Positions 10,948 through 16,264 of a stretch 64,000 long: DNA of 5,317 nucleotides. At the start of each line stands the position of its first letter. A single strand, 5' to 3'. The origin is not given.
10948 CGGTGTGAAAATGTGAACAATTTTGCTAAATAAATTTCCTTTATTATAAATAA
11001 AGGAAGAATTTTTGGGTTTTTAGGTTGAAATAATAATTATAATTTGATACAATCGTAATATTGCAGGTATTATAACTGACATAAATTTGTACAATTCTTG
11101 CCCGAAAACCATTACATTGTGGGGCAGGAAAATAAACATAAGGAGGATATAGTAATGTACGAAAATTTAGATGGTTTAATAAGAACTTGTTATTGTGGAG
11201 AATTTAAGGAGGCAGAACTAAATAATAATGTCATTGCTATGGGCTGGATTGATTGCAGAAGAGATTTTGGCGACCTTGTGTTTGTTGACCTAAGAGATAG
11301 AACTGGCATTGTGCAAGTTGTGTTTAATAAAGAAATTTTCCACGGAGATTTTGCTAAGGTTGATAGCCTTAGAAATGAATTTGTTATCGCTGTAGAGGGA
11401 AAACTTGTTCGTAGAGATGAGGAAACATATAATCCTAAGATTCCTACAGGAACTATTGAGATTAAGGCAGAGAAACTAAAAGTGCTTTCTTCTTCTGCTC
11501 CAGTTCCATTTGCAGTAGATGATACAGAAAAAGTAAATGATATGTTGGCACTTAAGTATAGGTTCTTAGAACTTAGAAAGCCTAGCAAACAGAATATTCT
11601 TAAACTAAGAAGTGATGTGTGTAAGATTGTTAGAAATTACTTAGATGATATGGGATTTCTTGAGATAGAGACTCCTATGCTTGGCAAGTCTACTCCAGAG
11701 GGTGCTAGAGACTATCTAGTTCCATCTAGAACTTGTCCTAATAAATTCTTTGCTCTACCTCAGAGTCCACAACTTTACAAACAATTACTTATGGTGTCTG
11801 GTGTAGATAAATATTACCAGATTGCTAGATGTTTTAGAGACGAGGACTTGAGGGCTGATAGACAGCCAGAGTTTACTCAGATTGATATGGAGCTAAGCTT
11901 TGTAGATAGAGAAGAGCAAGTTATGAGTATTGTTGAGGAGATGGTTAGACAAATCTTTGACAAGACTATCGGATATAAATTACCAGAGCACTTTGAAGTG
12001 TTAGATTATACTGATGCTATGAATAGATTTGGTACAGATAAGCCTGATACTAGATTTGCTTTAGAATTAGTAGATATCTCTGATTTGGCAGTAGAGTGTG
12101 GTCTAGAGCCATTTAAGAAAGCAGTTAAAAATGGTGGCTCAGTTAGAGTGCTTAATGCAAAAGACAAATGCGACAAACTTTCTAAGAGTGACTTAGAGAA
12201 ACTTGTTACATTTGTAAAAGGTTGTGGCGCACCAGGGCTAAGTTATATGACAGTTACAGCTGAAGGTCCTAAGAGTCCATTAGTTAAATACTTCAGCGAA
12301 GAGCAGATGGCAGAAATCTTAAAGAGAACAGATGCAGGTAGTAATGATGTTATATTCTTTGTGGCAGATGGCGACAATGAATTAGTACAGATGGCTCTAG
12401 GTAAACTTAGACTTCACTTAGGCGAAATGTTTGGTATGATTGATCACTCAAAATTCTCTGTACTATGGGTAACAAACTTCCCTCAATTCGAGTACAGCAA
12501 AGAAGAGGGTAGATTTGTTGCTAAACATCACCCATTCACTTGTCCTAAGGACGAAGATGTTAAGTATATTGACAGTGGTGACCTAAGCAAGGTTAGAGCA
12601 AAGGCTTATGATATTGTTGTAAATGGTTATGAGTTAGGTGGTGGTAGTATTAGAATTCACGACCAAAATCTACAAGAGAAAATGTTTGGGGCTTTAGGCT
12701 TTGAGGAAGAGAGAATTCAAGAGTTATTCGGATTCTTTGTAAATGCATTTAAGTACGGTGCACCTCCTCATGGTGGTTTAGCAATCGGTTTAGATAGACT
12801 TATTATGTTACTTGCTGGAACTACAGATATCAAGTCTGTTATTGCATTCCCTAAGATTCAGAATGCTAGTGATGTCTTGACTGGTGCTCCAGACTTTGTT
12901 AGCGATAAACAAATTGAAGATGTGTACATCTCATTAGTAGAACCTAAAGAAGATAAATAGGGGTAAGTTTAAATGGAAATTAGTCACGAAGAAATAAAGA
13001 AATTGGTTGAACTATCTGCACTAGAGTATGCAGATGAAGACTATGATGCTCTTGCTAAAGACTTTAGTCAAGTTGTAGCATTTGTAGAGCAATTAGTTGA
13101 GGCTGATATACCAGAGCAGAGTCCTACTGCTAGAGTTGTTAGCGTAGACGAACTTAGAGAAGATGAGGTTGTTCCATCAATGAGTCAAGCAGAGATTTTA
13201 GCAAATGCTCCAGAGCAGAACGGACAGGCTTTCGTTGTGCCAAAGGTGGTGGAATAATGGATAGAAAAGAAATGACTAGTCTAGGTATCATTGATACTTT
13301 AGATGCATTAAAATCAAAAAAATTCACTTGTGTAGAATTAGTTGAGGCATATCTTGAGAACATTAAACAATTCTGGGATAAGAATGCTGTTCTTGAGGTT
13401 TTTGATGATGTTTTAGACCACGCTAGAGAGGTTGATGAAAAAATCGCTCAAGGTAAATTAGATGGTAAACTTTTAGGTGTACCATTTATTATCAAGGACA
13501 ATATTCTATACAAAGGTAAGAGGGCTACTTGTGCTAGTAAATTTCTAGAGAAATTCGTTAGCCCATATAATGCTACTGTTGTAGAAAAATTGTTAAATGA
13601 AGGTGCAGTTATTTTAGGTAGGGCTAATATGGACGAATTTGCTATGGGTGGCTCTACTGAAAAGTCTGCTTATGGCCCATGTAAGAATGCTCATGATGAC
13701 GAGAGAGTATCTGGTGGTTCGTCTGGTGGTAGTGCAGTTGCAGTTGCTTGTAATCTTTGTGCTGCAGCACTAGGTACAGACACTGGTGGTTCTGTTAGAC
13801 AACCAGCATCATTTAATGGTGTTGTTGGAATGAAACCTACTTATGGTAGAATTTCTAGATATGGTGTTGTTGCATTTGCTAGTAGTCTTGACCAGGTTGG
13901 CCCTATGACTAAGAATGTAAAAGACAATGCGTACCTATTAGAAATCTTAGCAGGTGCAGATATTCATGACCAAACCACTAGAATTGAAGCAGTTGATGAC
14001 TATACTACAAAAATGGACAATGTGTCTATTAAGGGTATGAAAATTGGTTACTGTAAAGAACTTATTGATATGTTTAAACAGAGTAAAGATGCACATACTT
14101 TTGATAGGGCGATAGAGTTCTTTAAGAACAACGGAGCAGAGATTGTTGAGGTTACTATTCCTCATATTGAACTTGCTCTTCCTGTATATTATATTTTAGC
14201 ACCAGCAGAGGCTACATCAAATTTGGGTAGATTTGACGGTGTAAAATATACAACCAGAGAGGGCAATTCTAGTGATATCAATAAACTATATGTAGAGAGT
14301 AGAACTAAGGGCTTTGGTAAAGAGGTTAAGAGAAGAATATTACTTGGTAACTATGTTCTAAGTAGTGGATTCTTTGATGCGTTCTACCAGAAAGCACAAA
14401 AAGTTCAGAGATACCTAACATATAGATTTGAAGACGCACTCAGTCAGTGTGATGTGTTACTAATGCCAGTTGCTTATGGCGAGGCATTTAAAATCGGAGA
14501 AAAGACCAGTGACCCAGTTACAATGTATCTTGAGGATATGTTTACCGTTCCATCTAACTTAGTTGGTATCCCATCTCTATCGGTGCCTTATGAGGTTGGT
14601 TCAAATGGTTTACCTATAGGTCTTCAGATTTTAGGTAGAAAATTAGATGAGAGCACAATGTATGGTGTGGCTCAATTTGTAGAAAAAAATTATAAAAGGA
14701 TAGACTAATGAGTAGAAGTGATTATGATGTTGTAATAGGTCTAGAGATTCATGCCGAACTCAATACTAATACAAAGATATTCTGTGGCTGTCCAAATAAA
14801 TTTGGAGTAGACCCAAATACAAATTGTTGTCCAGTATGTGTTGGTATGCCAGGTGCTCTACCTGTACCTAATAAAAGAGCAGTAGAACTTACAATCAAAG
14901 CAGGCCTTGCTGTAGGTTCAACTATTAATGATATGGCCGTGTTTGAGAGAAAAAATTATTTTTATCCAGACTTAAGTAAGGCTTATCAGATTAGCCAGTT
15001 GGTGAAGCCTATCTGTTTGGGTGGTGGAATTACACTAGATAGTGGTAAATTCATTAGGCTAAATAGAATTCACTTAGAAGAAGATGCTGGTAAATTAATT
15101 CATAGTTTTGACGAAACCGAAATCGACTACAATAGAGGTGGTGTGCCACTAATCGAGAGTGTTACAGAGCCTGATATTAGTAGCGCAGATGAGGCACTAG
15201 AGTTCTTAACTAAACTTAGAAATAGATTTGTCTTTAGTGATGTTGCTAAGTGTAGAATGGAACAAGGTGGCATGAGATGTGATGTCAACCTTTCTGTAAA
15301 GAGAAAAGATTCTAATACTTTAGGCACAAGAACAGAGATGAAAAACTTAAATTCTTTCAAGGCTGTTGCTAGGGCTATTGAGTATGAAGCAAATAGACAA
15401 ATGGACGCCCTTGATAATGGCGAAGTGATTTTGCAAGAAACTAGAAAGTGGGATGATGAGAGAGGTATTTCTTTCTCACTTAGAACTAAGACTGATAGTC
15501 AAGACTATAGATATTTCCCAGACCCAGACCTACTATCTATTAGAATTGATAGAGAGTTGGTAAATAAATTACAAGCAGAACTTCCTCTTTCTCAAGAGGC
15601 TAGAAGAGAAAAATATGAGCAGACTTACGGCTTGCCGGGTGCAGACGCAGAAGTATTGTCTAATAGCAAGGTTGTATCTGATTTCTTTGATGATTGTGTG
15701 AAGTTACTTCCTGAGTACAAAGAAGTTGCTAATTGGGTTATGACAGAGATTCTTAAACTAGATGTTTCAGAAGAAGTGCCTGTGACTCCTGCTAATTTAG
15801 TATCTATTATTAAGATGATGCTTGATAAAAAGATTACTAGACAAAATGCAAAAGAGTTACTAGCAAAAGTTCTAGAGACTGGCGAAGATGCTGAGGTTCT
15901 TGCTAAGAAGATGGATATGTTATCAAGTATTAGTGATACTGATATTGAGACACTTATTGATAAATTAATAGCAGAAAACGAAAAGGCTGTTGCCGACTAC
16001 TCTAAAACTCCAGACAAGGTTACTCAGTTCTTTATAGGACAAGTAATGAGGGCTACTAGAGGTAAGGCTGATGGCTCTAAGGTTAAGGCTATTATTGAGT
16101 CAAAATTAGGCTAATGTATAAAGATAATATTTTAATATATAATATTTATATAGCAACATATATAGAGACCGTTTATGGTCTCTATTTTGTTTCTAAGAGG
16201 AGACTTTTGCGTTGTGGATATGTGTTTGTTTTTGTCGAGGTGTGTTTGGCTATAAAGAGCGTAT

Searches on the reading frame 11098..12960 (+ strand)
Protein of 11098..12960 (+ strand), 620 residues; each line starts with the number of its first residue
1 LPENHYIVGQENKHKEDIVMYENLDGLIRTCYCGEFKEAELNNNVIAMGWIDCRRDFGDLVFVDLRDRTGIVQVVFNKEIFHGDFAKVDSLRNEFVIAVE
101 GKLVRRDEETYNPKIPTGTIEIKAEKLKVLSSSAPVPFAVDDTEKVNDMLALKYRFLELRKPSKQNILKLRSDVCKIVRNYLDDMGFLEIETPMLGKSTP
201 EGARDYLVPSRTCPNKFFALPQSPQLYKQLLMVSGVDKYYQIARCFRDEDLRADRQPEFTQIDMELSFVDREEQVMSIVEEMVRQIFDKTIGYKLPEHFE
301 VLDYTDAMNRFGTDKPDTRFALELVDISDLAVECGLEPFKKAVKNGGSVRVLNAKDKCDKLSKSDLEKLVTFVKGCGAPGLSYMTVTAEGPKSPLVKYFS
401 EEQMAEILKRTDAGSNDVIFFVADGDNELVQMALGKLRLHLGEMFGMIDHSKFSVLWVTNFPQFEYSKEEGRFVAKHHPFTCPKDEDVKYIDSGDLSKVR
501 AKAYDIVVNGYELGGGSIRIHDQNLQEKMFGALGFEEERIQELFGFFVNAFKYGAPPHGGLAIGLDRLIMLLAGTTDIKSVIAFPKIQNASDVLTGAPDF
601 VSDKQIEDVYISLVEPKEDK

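Call 12: search_protein_families(library=phrogs, proteins=[window:11098-12960:+], max_evalue=0.001)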
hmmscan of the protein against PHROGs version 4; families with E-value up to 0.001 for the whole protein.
window:11098-12960:+ (620 aa): 1 family
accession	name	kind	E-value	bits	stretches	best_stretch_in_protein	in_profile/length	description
phrog_19509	-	unknown function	8.7e-186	619.8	1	28-615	1-585/588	-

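Call 13: search_protein_families(library=pfam, proteins=[window:11098-12960:+], max_evalue=0.001)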
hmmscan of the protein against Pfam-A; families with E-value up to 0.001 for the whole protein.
window:11098-12960:+ (620 aa): 4 families
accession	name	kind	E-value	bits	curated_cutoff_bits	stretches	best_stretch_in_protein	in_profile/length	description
PF00152.25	tRNA-synt_2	-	6.1e-121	403.7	25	1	150-587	4-307/308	tRNA synthetases class II (D, K and N)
PF02938.19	GAD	-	1.5e-21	76.8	23.4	1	339-431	1-92/95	GAD domain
PF01336.31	tRNA_anti-codon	-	1.7e-13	50.7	27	1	48-130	4-75/75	OB-fold nucleic acid binding domain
PF01409.25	tRNA-synt_2d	-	4e-05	23.7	19.8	0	238-298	104-165/246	tRNA synthetases class II core domain (F)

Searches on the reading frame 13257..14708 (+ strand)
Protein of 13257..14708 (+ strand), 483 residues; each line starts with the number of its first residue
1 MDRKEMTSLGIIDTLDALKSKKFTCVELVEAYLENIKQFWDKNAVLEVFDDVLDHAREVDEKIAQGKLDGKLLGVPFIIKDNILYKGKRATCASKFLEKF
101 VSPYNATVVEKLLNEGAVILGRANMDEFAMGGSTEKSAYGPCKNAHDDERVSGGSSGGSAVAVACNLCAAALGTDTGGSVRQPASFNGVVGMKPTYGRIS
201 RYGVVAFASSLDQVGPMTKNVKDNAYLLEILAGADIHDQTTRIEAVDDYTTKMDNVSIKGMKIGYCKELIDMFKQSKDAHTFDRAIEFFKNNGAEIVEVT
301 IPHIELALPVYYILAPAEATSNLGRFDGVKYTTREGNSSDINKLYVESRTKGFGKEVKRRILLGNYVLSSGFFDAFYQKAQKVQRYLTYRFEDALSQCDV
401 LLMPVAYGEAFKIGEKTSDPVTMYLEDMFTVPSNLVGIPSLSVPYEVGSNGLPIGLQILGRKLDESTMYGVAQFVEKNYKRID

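Call 12: search_protein_families(library=phrogs, proteins=[window:13257-14708:+], max_evalue=0.001)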
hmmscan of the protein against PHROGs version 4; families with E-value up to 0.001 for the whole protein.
window:13257-14708:+ (483 aa): 1 family
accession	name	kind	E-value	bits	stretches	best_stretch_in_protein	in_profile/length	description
phrog_29364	-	unknown function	1.8e-88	299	1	9-476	4-477/495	-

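Call 13: search_protein_families(library=pfam, proteins=[window:13257-14708:+], max_evalue=0.001)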
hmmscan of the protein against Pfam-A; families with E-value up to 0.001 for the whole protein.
window:13257-14708:+ (483 aa): 1 family
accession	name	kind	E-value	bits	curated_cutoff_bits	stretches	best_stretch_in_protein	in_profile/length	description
PF01425.27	Amidase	-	3.7e-138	461.8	27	1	27-467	1-443/445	Amidase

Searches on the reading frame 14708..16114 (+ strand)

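Call 12: search_protein_families(library=phrogs, proteins=[window:14708-16114:+], max_evalue=0.001)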
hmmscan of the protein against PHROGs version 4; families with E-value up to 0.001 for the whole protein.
window:14708-16114:+ (468 aa): 0 families

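Call 13: search_protein_families(library=pfam, proteins=[window:14708-16114:+], max_evalue=0.001)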
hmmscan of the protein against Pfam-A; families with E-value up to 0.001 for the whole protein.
window:14708-16114:+ (468 aa): 2 families
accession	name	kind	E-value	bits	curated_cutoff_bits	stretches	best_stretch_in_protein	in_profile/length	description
PF02934.20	GatB_N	-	3e-109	364.9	23.4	1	8-285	1-276/277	GatB/GatE catalytic domain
PF02637.23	GatB_Yqey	-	1.3e-34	119.7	27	1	325-467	1-148/148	GatB domain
